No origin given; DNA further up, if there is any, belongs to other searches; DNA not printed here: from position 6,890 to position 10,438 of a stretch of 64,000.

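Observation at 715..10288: Island-borne HTH / SNF2 helicase / giant methyltransferase / Res-like helicase-nuclease operon: candidate hybrid (Type III-like plus DISARM-like) defence system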

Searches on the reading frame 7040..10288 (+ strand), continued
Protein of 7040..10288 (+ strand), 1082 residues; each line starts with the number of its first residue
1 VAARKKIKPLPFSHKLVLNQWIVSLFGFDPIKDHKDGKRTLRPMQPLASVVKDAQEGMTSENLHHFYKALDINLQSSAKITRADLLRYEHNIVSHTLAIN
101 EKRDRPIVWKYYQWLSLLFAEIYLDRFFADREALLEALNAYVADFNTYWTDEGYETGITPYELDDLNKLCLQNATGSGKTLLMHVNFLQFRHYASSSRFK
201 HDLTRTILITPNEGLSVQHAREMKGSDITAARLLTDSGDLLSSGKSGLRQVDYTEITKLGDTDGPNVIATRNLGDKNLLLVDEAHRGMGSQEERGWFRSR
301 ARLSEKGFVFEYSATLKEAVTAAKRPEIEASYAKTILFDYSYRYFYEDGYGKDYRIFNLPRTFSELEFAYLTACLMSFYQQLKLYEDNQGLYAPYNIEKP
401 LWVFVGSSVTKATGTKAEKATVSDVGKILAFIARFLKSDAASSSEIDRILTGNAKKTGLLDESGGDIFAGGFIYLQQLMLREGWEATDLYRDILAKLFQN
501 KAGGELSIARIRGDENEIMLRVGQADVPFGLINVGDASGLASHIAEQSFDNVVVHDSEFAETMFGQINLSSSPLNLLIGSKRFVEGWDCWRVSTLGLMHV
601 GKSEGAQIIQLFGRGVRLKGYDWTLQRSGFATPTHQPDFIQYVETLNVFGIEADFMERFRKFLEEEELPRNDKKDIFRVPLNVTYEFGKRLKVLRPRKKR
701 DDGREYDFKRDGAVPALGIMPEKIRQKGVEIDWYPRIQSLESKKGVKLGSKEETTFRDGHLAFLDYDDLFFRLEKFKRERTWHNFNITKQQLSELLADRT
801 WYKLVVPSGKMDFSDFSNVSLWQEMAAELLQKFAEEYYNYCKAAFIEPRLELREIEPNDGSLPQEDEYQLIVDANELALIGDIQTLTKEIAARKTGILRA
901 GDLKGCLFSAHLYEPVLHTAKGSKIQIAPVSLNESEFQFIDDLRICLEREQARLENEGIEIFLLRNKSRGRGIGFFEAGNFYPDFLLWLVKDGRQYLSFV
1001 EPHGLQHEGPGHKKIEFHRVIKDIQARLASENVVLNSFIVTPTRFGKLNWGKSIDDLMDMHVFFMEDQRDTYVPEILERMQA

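Call 26: get_annotated_region(hit=H3, flank=9000)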
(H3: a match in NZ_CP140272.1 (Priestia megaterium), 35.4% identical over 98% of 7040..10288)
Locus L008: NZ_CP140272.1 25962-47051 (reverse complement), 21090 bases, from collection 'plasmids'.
description: Priestia megaterium strain CACC119 plasmid p6_CACC119, complete sequence
organism: Priestia megaterium (NCBI taxid 1404)
taxonomy: Bacteria; Bacillota; Bacilli; Bacillales; Bacillaceae; Priestia; Priestia megaterium
host: -; source: Single cell,ginseng rhizosphere; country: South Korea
typing (MOB-suite, as given by PLSDB): mobilizable; replicon rep_cluster_385; relaxase MOBP
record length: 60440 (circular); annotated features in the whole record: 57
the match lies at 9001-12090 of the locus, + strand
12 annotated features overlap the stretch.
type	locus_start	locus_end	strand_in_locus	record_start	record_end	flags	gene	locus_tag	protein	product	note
CDS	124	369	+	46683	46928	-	-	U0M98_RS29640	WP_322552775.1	DNA-binding protein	-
CDS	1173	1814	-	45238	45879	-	-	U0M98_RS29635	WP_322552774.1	hypothetical protein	-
CDS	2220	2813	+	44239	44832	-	-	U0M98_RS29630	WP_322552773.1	hypothetical protein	-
CDS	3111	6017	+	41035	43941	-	-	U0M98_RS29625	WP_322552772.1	ATP-dependent DNA helicase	-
CDS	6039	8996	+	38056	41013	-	-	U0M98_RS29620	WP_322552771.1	DNA methyltransferase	GO:0006306 - DNA methylation [Evidence IEA]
CDS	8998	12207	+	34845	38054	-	-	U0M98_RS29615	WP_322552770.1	DEAD/DEAH box helicase family protein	-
CDS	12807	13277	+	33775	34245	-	-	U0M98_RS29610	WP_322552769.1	hypothetical protein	-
CDS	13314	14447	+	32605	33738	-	-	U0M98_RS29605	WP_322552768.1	BRCT domain-containing protein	-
CDS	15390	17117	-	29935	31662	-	-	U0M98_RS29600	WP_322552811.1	zinc-ribbon domain-containing protein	-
CDS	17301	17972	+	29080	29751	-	-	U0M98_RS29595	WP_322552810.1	hypothetical protein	-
CDS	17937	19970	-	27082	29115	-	-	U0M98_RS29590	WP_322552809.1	serine/threonine-protein kinase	GO:0006468 - protein phosphorylation [Evidence IEA]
CDS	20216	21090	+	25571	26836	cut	-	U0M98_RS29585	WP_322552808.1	damage repair protein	-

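Call 27: get_annotated_region(hit=H25, flank=9000)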
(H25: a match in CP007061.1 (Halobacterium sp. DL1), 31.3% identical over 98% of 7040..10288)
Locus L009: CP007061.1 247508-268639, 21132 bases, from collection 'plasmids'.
description: Halobacterium sp. DL1 plasmid, complete sequence
organism: Halobacterium sp. DL1 (NCBI taxid 751944)
taxonomy: Archaea; Euryarchaeota; Halobacteria; Halobacteriales; Halobacteriaceae; Halobacterium; Halobacterium sp. DL1
host: -; source: -; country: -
typing (MOB-suite, as given by PLSDB): non-mobilizable; mating-pair formation MPF_T
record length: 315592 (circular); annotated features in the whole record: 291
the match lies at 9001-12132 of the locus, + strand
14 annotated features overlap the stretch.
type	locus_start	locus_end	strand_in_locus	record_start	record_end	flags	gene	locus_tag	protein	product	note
CDS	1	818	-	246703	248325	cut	-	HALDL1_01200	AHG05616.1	exonuclease V subunit beta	-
CDS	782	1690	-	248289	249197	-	-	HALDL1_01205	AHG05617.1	hypothetical protein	-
CDS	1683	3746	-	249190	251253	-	-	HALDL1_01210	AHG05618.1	DNA helicase UvrD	-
CDS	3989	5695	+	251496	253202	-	-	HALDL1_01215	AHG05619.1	ATPase AAA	-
CDS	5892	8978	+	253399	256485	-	-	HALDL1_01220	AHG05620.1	restriction endonuclease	-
CDS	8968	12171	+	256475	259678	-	-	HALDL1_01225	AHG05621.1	type III restriction endonuclease subunit R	-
CDS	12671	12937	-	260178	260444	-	-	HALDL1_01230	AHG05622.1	repressor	-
CDS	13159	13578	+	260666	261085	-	-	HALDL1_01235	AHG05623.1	hypothetical protein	-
CDS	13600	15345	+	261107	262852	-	-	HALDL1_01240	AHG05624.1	hypothetical protein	-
CDS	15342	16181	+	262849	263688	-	-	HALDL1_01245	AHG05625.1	hypothetical protein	-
CDS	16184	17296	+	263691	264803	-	-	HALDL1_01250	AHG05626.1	hypothetical protein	-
CDS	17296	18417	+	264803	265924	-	-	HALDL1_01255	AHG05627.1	hypothetical protein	-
CDS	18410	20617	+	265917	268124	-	-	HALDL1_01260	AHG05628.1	transferase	-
CDS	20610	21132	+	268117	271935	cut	-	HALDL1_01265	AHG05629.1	conjugal transfer protein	-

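Call 33: search_protein_families(library=pfam, proteins=[L006:2825-5788:+, L006:5843-8983:+, L007:187-3819:+, L007:3834-5135:+, L007:5352-8693:+, L008:3111-6017:+, L008:6039-8996:+, L009:3989-5695:+, L009:5892-8978:+], max_evalue=0.001)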
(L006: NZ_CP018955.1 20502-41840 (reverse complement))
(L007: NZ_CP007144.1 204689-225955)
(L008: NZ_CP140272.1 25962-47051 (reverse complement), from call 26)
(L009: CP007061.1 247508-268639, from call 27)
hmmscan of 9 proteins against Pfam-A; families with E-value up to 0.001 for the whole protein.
L006:2825-5788:+ (987 aa): 4 families
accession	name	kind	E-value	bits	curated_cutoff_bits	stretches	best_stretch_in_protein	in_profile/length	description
PF00176.29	SNF2-rel_dom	-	1.9e-33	116.3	24.9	1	41-293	1-259/290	SNF2-related domain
PF00271.37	Helicase_C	-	1.8e-20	73.6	23.5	1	455-561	6-110/110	Helicase conserved C-terminal domain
PF00270.35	DEAD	-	1.9e-08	34.7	26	1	42-200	4-161/167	DEAD/DEAH box helicase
PF13872.12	AAA_34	-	0.00026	20.4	27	0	49-92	54-97/306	P-loop containing NTP hydrolase pore-1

L006:5843-8983:+ (1046 aa): 3 families
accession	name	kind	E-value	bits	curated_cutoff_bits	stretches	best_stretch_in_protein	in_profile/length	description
PF01555.25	N6_N4_Mtase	-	9.7e-22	78.4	26.7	1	487-818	1-214/221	DNA methylase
PF03602.21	Cons_hypoth95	-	1.7e-05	25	24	0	455-501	83-128/182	Conserved hypothetical protein 95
PF02086.21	MethyltransfD12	-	0.00037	20.7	22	0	452-512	144-205/253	D12 class N6 adenine-specific DNA methyltransferase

L007:187-3819:+ (1210 aa): 9 families
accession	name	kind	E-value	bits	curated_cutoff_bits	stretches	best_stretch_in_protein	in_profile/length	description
PF13604.12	AAA_30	-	1.3e-32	113.6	27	1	581-751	4-156/191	AAA domain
PF13245.12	AAA_19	-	5.7e-31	107.9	25.1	1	586-723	4-134/134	AAA domain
PF01443.25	Viral_helicase1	-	2.8e-13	50.6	21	2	597-723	2-102/228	Viral superfamily 1 RNA helicase core domain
PF13538.12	UvrD_C_2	-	2.6e-12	46.8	27.4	1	1003-1050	1-51/52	UvrD-like helicase C-terminal domain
PF13086.12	AAA_11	-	4.9e-09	36.8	27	0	677-721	213-253/257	AAA domain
PF13401.12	AAA_22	-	1e-06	29.5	27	1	592-715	4-124/130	AAA domain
PF00580.27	UvrD-helicase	-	4.9e-06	26.9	23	1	583-647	6-68/271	UvrD/REP helicase N-terminal domain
PF05970.20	PIF1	-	0.00015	21.9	25.9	1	597-724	26-162/223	PIF1-like helicase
PF18335.7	SH3_13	-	0.00016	21.9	41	1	880-944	2-53/65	ATP-dependent RecD-like DNA helicase SH3 domain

L007:3834-5135:+ (433 aa): 0 families

L007:5352-8693:+ (1113 aa): 1 family
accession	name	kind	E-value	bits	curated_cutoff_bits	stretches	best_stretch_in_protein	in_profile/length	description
PF01555.25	N6_N4_Mtase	-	1.2e-19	71.6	26.7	1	516-845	1-215/221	DNA methylase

L008:3111-6017:+ (968 aa): 8 families
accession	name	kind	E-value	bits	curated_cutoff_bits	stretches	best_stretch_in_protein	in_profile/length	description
PF00580.27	UvrD-helicase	-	1.7e-72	244.8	23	1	8-285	2-271/271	UvrD/REP helicase N-terminal domain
PF12705.13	PDDEXK_1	-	1.2e-24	88.1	22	1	720-965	5-247/247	PD-(D/E)XK nuclease superfamily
PF13361.12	UvrD_C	-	5.8e-22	79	25.6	2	292-429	1-122/350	UvrD-like helicase C-terminal domain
PF13245.12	AAA_19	-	1.4e-20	74.3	25.1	1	11-270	1-134/134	AAA domain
PF01930.23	Cas_Cas4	-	1.8e-08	35.1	22.7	1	826-964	47-158/160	Domain of unknown function DUF83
PF13538.12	UvrD_C_2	-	2e-06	28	27.4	0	588-605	4-23/52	UvrD-like helicase C-terminal domain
PF13086.12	AAA_11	-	6.7e-06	26.5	27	1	11-86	6-85/257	AAA domain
PF13604.12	AAA_30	-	0.00043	20.5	27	0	10-72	9-67/191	AAA domain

L008:6039-8996:+ (985 aa): 2 families
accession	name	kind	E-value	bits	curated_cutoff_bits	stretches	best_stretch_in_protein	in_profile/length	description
PF01555.25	N6_N4_Mtase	-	9.3e-21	75.2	26.7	1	428-751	1-220/221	DNA methylase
PF03602.21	Cons_hypoth95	-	0.00087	19.4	24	0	408-442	95-128/182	Conserved hypothetical protein 95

L009:3989-5695:+ (568 aa): 5 families
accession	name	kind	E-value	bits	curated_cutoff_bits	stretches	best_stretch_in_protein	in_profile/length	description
PF13635.12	DUF4143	-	1.3e-09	38.4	28.1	1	326-483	2-151/160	Domain of unknown function (DUF4143)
PF13173.12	AAA_14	-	5.4e-07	30.1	27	1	64-184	6-97/129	AAA domain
PF13191.12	AAA_16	-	1.2e-05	26.3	32.6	1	44-178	9-160/167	AAA ATPase domain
PF01637.24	ATPase_2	-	0.00011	22.6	33.2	1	61-90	21-51/225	ATPase domain predominantly from Archaea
PF13479.12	AAA_24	-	0.00073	19.9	27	0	65-160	7-76/195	AAA domain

L009:5892-8978:+ (1028 aa): 1 family
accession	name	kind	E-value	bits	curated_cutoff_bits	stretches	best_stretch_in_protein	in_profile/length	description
PF01555.25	N6_N4_Mtase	-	3.1e-34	119.3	26.7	1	511-814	1-215/221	DNA methylase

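Call 36: search_protein_representatives(protein=window:7040-10288:+)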
Query: 1082 residues. Proteins with E-value up to 0.001 (for the whole library): 2585; up to 1e-10: 1834; up to 1e-30: 804. The best 150 are listed.
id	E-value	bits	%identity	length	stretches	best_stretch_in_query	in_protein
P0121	0.0e+00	1271.3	53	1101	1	7-1080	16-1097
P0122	0.0e+00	1124.7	51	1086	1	9-1077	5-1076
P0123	0.0e+00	1091.8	49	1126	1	12-1080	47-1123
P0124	0.0e+00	1060.2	48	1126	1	11-1079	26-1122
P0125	9.4e-279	943.8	46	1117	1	2-1078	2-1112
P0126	3.0e-255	866.0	42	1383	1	11-1075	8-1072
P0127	3.7e-242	822.7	41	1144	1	11-1079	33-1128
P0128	1.4e-240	817.5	44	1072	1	2-1080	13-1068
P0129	1.1e-238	811.2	45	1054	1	7-1076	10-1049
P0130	9.9e-230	781.5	43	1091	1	10-1077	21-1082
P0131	2.1e-226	770.5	43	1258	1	12-1069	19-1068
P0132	1.5e-224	764.4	42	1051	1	4-1081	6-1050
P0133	4.7e-224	762.7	43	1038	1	11-1077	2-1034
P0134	3.9e-223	759.7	41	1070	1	6-1080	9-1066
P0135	6.2e-223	759.0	41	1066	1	3-1078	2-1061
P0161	7.0e-196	669.5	39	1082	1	3-1070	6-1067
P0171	2.1e-192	657.9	39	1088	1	10-1077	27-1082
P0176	1.5e-189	648.5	40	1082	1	50-1079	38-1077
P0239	1.4e-160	552.6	38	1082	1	39-1047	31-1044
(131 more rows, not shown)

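Call 38: find_related_loci(query=A2, collection=genome_contigs, flank=10000)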
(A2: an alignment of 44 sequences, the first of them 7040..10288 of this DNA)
Query A2 (1082 aa) in genome_contigs; peptide patterns used: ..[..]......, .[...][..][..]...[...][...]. (x = any residue, [..] = any of these).
600 stretches matched a pattern (row limit reached: there are more); 589 encode a relative of the query (tblastn E <= 1e-3); the best 80 are kept; 80 distinct loci.
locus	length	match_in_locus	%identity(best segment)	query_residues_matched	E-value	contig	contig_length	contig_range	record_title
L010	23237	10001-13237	86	4-1082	0e+0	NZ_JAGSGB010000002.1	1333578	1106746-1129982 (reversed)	Pacificimonas aurantium strain DSM 107782 2, whole genome shotgun sequence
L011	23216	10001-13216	78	9-1080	0e+0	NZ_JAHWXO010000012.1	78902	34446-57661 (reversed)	Qipengyuania pacifica strain NZ-96 12, whole genome shotgun sequence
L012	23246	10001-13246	71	1-1082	0e+0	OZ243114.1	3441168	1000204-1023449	MAG: Henriciella sp. isolate 190fcf66-4c39-45b6-a100-7080f955c618 genome assembly, chromosome: 1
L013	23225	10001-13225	69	2-1082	0e+0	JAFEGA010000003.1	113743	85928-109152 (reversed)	MAG: Proteobacteria bacterium isolate SZAS TMP-68 PROT-TMP-2__3__length-113743, whole genome shotgun sequence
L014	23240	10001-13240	84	1-1080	0e+0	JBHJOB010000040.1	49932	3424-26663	MAG: Rhodomicrobiaceae bacterium isolate al_S4C647_1 S4Ck119_369190, whole genome shotgun sequence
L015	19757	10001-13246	70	1-1082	0e+0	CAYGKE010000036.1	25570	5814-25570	MAG TPA_asm: uncultured Hyphomonas sp. isolate ERP117304_co1_156 genome assembly, contig: NODE_2023_length_25570_cov_7.3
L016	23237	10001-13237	86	4-1082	0e+0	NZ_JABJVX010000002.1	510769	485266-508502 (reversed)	Alterinioella nitratireducens strain DY48A3-103 NODE_2_length_510769_cov_271.398882, whole genome shotgun sequence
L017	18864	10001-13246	86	1-1082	0e+0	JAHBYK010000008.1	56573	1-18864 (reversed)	MAG: Parvibaculum sp. isolate ACE_PRO22 PRO22_8, whole genome shotgun sequence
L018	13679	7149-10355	77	12-1080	0e+0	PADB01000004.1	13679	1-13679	MAG: Kordiimonas sp. isolate NAT158 MHASMcontig_765795, whole genome shotgun sequence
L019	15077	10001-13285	54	5-1077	0e+0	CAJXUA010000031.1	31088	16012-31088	MAG TPA_asm: uncultured Gammaproteobacteria bacterium isolate SRR3933267_bin.6_MetaBAT_v2.12.1_MAG genome assembly, cont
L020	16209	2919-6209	53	1-1082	0e+0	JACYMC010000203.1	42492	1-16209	MAG: Candidatus Sericytochromatia bacterium isolate T60_A2020_004 NODE_851_length_42492_cov_15.3347, whole genome shotgu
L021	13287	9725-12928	55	26-1081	0e+0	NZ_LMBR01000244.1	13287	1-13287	Chlorobium limicola strain Frasassi contig-124_83, whole genome shotgun sequence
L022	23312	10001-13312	53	1-1082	0e+0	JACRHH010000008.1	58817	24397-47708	MAG: Nitrospirae bacterium isolate NC_groundwater_1772_Pr3_B-0.1um_56_14 SR-2_scaffold_141_952024, whole genome shotgun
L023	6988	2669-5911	52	1-1077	0e+0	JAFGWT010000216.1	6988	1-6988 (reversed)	MAG: Deltaproteobacteria bacterium isolate ZodW_Metabat.284 k87_8778589, whole genome shotgun sequence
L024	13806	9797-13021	53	5-1077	0e+0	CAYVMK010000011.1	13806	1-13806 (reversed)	MAG TPA_asm: uncultured Desulfonema sp. isolate binchicken_co220_146 genome assembly, contig: NODE_2846_length_13806_cov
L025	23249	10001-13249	53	3-1081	0e+0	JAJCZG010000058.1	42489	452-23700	MAG: Deltaproteobacteria bacterium isolate OFTM298 OFTM298_57, whole genome shotgun sequence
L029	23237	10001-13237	52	1-1076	0e+0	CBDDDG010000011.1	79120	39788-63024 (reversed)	MAG: Salinispira sp. isolate d360f53b-5d9a-44a8-9a98-b0cd9caa4a36 genome assembly, contig: contig_11, whole genome shotg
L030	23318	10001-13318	51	3-1081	0e+0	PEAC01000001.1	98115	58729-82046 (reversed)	MAG: Nitrospirae bacterium MYbin6 scaffold21, whole genome shotgun sequence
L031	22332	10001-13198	52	8-1078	0e+0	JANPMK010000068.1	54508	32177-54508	MAG: Akkermansiaceae bacterium isolate VAR_48_metabat_265_sub VAR_48_k141_2835359, whole genome shotgun sequence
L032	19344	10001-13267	84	4-1082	0e+0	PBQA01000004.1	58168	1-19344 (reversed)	MAG: Oceanospirillaceae bacterium isolate RS342 28270, whole genome shotgun sequence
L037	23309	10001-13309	47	1-1067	0e+0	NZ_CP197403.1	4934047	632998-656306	Halomonas litopenaei strain YBW-3-4-1 chromosome, complete genome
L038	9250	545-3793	53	1-1082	0e+0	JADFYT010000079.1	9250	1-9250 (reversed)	MAG: Desulfamplus sp. isolate nER1bin2 nER1_bin2_NODE_79_length_9250_cov_2.211490, whole genome shotgun sequence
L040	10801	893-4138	70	1-1082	0e+0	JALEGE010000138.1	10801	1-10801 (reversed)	MAG: Hyphomonadaceae bacterium isolate CC_bin33 k97_164229, whole genome shotgun sequence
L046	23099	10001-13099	43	9-1077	0e+0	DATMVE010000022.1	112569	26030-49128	MAG TPA_asm: Pyrinomonadaceae bacterium isolate SMAG_U13060 k141_266561, whole genome shotgun sequence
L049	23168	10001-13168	42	4-1077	0e+0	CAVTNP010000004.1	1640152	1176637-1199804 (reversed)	MAG: Ignavibacteriota bacterium isolate MFD04780.bin.1.195 genome assembly, contig: contig_5995, whole genome shotgun se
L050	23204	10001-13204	41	2-1082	0e+0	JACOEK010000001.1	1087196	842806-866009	MAG: Nitrospira sp. isolate S2bin.16 NODE_1_length_1087196_cov_27.811885, whole genome shotgun sequence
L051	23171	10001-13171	41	10-1082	0e+0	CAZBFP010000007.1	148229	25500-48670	MAG TPA_asm: uncultured Leptospirales bacterium isolate SRP241326_co3_324 genome assembly, contig: NODE_172_length_14822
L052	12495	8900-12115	42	3-1082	0e+0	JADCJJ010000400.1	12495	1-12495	MAG: Myxococcaceae bacterium isolate M069S2SP1A73QC M069S2_400, whole genome shotgun sequence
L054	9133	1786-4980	41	10-1082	0e+0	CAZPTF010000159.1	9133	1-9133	MAG TPA_asm: uncultured Anaerolineae bacterium isolate SRP241326_co3_194 genome assembly, contig: NODE_8915_length_9133_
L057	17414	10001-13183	41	10-1078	0e+0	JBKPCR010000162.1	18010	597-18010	MAG: bacterium isolate GB_EKS_MAG_00046 GB_EKS_000000335048, whole genome shotgun sequence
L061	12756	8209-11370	42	8-1082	0e+0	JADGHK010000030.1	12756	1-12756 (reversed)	MAG: Bryobacteraceae bacterium isolate HOG28 NODE_3268_length_12756_cov_16.051197, whole genome shotgun sequence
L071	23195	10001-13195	41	10-1082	0e+0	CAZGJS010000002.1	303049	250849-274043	MAG TPA_asm: uncultured Eubacteriales bacterium isolate SRP302447_co1_263 genome assembly, contig: NODE_101_length_30304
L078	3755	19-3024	42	85-1082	0e+0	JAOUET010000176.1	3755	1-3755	MAG: Coriobacteriia bacterium isolate 4_1_July_SF_Bin14 4_1_July_SF_Bin14_scaffold_15991_c1, whole genome shotgun sequen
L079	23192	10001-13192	40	10-1082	0e+0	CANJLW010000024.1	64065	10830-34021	MAG: Acetobacteraceae bacterium isolate RH-23may17-181 genome assembly, contig: RH-23may17-C3152, whole genome shotgun s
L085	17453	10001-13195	40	12-1080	0e+0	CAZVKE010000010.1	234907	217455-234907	MAG TPA_asm: uncultured Leptospiraceae bacterium isolate SRP216815_co1_157 genome assembly, contig: NODE_57_length_23490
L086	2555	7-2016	52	415-1082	0e+0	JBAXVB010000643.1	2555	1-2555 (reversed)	MAG: Deltaproteobacteria bacterium isolate ELA676 MAG676_643, whole genome shotgun sequence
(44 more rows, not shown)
